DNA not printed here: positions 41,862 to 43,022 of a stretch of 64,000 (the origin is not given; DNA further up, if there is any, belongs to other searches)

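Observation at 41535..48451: Two paralogous secreted proteins (Ca-loop domain, W/Y/H-rich block, Ser/Arg-rich tail) flank a PadR membrane-protein cassette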

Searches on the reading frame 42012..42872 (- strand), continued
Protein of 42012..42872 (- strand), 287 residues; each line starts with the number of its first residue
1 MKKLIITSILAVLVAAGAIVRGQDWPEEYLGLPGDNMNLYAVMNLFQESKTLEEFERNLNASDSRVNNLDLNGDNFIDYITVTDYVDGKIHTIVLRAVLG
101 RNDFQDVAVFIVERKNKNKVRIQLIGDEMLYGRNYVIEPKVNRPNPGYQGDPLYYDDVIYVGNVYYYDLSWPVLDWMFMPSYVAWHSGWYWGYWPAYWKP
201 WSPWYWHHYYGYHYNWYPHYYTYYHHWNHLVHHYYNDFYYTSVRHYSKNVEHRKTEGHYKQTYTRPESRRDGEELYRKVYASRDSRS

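Call 37: list_cluster_members(proteins=[P0257, P0264, P0262, P0238, P0223, P0208, P0241, P0250, P0220, P0244])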
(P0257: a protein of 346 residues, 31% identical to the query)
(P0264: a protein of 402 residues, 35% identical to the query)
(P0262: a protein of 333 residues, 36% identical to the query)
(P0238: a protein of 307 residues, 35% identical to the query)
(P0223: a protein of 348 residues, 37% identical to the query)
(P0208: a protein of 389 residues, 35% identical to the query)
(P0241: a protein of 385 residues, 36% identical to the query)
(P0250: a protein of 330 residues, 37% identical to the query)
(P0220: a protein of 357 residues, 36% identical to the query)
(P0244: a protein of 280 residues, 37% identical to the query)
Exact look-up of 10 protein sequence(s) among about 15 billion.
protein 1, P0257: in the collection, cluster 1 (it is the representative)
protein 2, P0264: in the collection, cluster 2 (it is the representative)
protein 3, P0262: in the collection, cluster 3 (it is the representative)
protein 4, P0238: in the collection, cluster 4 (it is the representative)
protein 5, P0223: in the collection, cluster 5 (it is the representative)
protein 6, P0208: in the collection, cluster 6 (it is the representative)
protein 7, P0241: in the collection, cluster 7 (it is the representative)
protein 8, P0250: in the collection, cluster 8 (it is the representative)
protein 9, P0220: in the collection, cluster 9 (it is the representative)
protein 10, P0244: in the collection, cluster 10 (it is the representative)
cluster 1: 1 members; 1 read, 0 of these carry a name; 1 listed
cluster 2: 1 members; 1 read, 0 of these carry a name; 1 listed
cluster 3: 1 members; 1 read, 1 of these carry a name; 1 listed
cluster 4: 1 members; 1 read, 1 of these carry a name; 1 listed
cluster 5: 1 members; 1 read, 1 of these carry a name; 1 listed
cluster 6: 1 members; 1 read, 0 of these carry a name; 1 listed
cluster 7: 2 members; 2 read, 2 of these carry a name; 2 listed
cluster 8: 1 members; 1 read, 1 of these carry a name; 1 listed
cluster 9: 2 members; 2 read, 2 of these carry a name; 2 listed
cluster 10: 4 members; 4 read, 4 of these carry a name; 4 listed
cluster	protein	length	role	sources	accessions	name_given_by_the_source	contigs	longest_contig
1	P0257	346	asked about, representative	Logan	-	-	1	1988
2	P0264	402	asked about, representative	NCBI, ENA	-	-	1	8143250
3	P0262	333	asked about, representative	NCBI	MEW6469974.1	MAG: hypothetical protein AB1458_13685 [Bacteroidota bacterium]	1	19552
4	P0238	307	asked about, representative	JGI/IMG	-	hypothetical protein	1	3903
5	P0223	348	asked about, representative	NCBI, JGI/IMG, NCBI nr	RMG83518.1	MAG: hypothetical protein D6714_09550 [Bacteroidetes bacterium] | MAG: hypothetical protein D6714_09550 [Bacteroidota bacterium]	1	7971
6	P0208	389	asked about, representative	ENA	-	-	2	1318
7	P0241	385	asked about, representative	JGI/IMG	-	hypothetical protein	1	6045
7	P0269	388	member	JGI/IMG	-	hypothetical protein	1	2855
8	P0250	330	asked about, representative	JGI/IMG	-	hypothetical protein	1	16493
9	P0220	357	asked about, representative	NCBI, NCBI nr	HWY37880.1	MAG TPA: hypothetical protein VNY73_04935 [Bacteroidia bacterium] | hypothetical protein [Bacteroidia bacterium]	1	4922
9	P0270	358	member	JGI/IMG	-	hypothetical protein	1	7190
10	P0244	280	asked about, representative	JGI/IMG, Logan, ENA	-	hypothetical protein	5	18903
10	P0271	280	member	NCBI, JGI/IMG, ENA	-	hypothetical protein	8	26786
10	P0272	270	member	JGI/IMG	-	hypothetical protein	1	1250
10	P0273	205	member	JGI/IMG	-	hypothetical protein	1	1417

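Call 38: find_encoding_contigs(protein=P0264, flank=8000, max_places=2)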
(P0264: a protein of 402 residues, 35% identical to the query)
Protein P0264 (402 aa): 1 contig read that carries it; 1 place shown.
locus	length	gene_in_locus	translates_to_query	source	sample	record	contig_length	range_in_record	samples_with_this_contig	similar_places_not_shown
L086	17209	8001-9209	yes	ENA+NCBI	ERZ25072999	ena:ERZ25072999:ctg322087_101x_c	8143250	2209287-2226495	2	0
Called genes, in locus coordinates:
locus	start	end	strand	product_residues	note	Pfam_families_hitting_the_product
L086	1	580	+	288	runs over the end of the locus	PF13489:Methyltransf_23 (weak), PF08241:Methyltransf_11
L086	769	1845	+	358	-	PF04055:Radical_SAM, PF13186:SPASM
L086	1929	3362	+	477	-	PF02310:B12-binding (weak), PF04055:Radical_SAM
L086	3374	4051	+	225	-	PF08241:Methyltransf_11 (faint)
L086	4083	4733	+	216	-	PF05175:MTS, PF06325:PrmA, PF08242:Methyltransf_12 (weak), PF13649:Methyltransf_25 (weak)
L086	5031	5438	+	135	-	PF00440:TetR_N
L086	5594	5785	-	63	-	PF00313:CSD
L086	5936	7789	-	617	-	PF00005:ABC_tran, PF00006:ATP-synt_ab (faint), PF02463:SMC_N (faint), PF13555:AAA_29 (faint), PF13304:AAA_21 (weak), PF12848:ABC_tran_Xtn, PF00005:ABC_tran, PF16326:ABC_tran_CTD, +1 more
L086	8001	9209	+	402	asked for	-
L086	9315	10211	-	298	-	PF00892:EamA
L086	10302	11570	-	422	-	PF00155:Aminotran_1_2, PF00266:Aminotran_5, PF01041:DegT_DnrJ_EryC1 (weak), PF01053:Cys_Met_Meta_PP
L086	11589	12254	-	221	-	PF12146:Hydrolase_4 (faint), PF20408:Abhydrolase_11, PF00561:Abhydrolase_1 (faint)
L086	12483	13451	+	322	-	PF01820:Dala_Dala_lig_N, PF02222:ATP-grasp (weak), PF02655:ATP-grasp_3 (weak), PF07478:Dala_Dala_lig_C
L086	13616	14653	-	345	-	PF13280:WYL, PF25583:WCX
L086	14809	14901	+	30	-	-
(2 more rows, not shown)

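Call 45: search_protein_families(library=pfam, alignment_id=A3, max_evalue=1)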
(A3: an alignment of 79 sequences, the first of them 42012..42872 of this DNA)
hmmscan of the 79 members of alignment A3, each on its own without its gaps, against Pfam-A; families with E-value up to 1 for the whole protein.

A. member 1, window:42012-42872:- (287 aa): 0 families

B. families by the number of members that match (of 79 scanned): 27 families (the first 25 are shown)
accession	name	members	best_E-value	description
PF13202.12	EF-hand_5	13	0.055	EF hand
PF21955.1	CarG-like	5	0.0082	Carbapenem resistance protein CarG-like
PF00404.24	Dockerin_1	3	0.041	Dockerin type I domain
PF00036.39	EF-hand_1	3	0.47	EF hand domain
PF10149.14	TM231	2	0.048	Transmembrane protein 231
PF01591.24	6PF2K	2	0.093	6-phosphofructo-2-kinase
PF04886.17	PT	1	0.00044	PT disordered repeat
PF17296.8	ArenaCapSnatch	1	0.0065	Arenavirus cap snatching domain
PF17601.7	DUF5497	1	0.013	Family of unknown function (DUF5497)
PF22641.2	TiaS_TCKD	1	0.024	TiaS TCKD domain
PF03153.18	TFIIA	1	0.056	Transcription factor IIA, alpha/beta subunit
PF15355.11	Chisel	1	0.057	Stretch-responsive small skeletal muscle X protein, Chisel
PF24612.2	Ig_TgrO1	1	0.058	TgrO1-like, immunoglobulin-like domain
PF19625.5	DUF6130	1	0.06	Family of unknown function (DUF6130)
PF17682.6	Tau95_N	1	0.061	Tau95 Triple barrel domain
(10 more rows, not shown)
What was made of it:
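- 42636..42674 (-): A: calcium-type loop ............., residues 67-79. Weak EF-hand_5 hits occur in 13 of 79 members and Dockerin_1 in 3 of 79 (call 45).
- On CarG-like (PF21955): Five of 79 members hit weakly (call 45).
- Closest known: Calcium loops of FG-GAP/VCBS repeats, dockerins and EF-hands. Same: Weak EF-hand_5 and Dockerin_1 hits centred on the loop (call 45).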

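Call 46: search_solved_structures(query=A3, max_evalue=10)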
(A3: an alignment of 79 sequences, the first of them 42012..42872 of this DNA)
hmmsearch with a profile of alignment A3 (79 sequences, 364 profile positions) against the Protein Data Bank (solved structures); distinct sequences matched with E-value up to 10: 14.
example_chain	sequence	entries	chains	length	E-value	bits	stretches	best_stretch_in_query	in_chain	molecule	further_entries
6zj3_SK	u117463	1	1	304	0.0071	19.1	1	216-330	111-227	Ribosomal protein eS8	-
7oya_W1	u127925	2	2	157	0.15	14.7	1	199-328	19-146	60S ribosomal protein L24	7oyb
7cu3_B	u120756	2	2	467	0.44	13.2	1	281-332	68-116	Transmembrane protein FAM155A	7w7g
4v8m_BT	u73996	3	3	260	0.49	13.1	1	219-359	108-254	60S RIBOSOMAL PROTEIN L19, PUTATIVE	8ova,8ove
3gdb_A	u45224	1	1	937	0.66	12.6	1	212-348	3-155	Putative uncharacterized protein spr0440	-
8vvp_V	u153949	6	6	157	1.6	11.4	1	230-335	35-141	uL24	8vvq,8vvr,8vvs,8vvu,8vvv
11iq_24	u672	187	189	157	2.4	10.8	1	229-335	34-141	Large ribosomal subunit protein eL24 | eL24 | 60S ribosomal protein L24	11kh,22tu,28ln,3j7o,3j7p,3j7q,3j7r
7oyc_W1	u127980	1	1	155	2.5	10.8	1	239-347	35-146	TRASH domain-containing protein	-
8q7z_BW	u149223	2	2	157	2.7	10.6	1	229-335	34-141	Ribosomal protein L24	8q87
6zj3_Lf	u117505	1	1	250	2.9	10.5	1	217-357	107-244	Ribosomal protein eL19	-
8a3w_Q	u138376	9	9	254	3.6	10.2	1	216-348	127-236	Putative 60S ribosomal protein L19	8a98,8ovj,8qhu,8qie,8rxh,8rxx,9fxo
4v6w_CW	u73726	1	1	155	7.6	9.2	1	240-348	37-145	60S ribosomal protein L24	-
3jcs_Q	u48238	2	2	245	8.8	8.9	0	231-332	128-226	ribosomal protein L19e | eL19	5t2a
9ijj_A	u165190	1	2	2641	8.9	8.9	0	247-342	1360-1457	Cilia and flagella associated protein 46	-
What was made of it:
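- The tail profile resembles the RNA-binding tails of ribosomal proteins by composition (call 46).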

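Call 47: find_homologous_proteins(query=P0205, max_evalue=0.001)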
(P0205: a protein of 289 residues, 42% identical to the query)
Query P0205 (289 aa): 3170 proteins with E <= 0.001 among 3342 candidates; the best 120 are listed.
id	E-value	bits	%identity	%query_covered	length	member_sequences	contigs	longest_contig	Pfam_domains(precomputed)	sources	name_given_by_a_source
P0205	2.5e-199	679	100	100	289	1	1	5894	-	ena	-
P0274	7.1e-80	287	53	93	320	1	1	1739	-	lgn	-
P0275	7.6e-72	261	49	88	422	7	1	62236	-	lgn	-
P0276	2.3e-69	252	47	85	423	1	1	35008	-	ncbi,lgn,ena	-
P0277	5.4e-69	251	47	87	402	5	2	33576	-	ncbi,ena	-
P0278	1.5e-68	250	47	93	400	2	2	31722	-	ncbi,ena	-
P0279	3.5e-68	249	49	82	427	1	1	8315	-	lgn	-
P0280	1.2e-67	247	46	91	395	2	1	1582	-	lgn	-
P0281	6.3e-67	244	47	99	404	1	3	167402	-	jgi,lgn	-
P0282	1.4e-66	243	48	88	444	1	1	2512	-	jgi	jgi:hypothetical protein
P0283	3.9e-66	242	47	95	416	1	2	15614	-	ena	-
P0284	6.6e-66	241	45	95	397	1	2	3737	-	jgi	jgi:hypothetical protein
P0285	1.3e-65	240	48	86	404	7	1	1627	-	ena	-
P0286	2.2e-65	239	47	87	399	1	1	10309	-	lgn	-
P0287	3.5e-65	239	46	89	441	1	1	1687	-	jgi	jgi:hypothetical protein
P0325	9.3e-63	231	47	87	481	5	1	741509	-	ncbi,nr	ncbi:MAG: hypothetical protein H6541_02790 [Lentimicrobiaceae bacterium]|nr:hypothetical protein [Le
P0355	5.6e-62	228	47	88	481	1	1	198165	-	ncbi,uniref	ncbi:hypothetical protein ACUNWD_11075 [Sunxiuqinia sp. A32]|uniref:hypothetical protein n=1 Tax=Sun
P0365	1.2e-61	227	43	96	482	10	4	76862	-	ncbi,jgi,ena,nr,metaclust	ncbi:MAG TPA: hypothetical protein PLC48_01490 [Ferruginibacter sp.]|nr:hypothetical protein [Ferrug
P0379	2.6e-61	226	47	86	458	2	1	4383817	-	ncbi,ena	-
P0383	3.2e-61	226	42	88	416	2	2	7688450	-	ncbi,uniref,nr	ncbi:hypothetical protein [Dyadobacter pollutisoli]|uniref:DUF3300 domain-containing protein n=1 Tax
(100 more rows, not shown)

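Call 48: search_protein_families(library=pfam, proteins=[P0383, P0355, P0365, P0325, P0264, P0257, P0223, P0244, P0205, P0379], max_evalue=1)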
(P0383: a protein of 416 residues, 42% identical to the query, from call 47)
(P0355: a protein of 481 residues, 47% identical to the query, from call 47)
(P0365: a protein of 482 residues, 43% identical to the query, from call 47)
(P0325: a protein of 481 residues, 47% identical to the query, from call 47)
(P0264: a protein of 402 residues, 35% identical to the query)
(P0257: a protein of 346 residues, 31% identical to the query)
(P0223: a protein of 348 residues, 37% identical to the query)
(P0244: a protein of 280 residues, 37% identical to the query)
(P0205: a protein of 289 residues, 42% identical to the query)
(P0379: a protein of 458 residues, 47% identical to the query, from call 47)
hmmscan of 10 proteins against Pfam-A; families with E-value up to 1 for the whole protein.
P0383 (416 aa): 1 family
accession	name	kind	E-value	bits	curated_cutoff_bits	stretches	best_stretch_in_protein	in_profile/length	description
PF05568.16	ASFV_J13L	-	0.27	11.4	23.6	1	295-336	92-133/189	African swine fever virus J13L protein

P0355 (481 aa): 0 families

P0365 (482 aa): 3 families
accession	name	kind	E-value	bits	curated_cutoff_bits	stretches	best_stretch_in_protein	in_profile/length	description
PF01456.22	Mucin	-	0.032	14.7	34.7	1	2-173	4-65/143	Mucin-like glycoprotein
PF05906.16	DUF865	-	0.16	12.2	27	1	359-377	5-23/35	Herpesvirus-7 repeat of unknown function (DUF865)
PF13202.12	EF-hand_5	-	0.37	10.8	25.9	1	67-76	8-17/25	EF hand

P0325 (481 aa): 0 families

P0264 (402 aa): 0 families

P0257 (346 aa): 0 families

P0223 (348 aa): 1 family
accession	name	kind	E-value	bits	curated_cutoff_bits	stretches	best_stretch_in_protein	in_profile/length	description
PF15355.11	Chisel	-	0.057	14.1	27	1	270-334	2-68/86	Stretch-responsive small skeletal muscle X protein, Chisel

P0244 (280 aa): 1 family
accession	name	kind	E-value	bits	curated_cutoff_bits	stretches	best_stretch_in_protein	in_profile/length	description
PF21955.1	CarG-like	-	0.28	11.7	28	1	59-87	3-31/144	Carbapenem resistance protein CarG-like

P0205 (289 aa): 1 family
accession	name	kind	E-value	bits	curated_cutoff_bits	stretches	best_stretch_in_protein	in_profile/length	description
PF17601.7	DUF5497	-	0.013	16.3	27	1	51-110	25-84/89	Family of unknown function (DUF5497)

P0379 (458 aa): 0 families
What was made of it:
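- On DUF3300 (E. coli YacH); one UniRef label for the Dyadobacter homologue: P0383 has no DUF3300 hit at E <= 1 (call 48).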

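Call 60: predict_structure(alignment_id=A2)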
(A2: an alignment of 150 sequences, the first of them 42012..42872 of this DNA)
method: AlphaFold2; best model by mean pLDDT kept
length: 287 residues; sequences in the alignment: 150
mean_pLDDT: 90.5   pTM: 0.85
mean pLDDT of the five models: 90.5, 90.2, 89.2, 88.9, 88.7
residues with pLDDT >= 90: 222; 70-90: 32; 50-70: 21; < 50: 12
segments of 3 or more residues with pLDDT < 50: 143-149
pLDDT, mean of each block of 10 residues (from residue 1): 85 81 88 98 97 98 98 98 97 98 98 90 97 96 52 55 62 95 98 97 98 97 95 93 98 98 97 96 65
secondary structure, 60 per line:
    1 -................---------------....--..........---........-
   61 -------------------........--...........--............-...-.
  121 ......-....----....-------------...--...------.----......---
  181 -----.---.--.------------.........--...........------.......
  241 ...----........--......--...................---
elements in order: H2-17 H33-36 H39-48 H52-59 E80-87 E90-100 E103-114 E120-126 H128-131 E136-139 E153-155 E158-160 H172-177 H206-214 H217-223 E224-227 H234-243 H248-255 H258-263 H266-284
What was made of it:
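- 42018..42806 (-): A: folded core, residues 23-285. It comprises an alpha/beta N-half (about residues 30-140), a variable linker (143-170) and an aromatic-rich half (171-285). AlphaFold2 with the diverse alignment gives pLDDT 90.5 and pTM 0.85 (call 60).
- Closest known: Trp/Pro/Arg-rich membrane-active sequences. Different: Here the segment is position-conserved and is predicted as part of a 260-aa folded domain (call 60).
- pLDDT 90.5, pTM 0.85, with the aromatic segment at pLDDT 93-98 (call 60). The aromatic residues lie in a confidently folded domain, not in a disordered sticker region (call 60).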
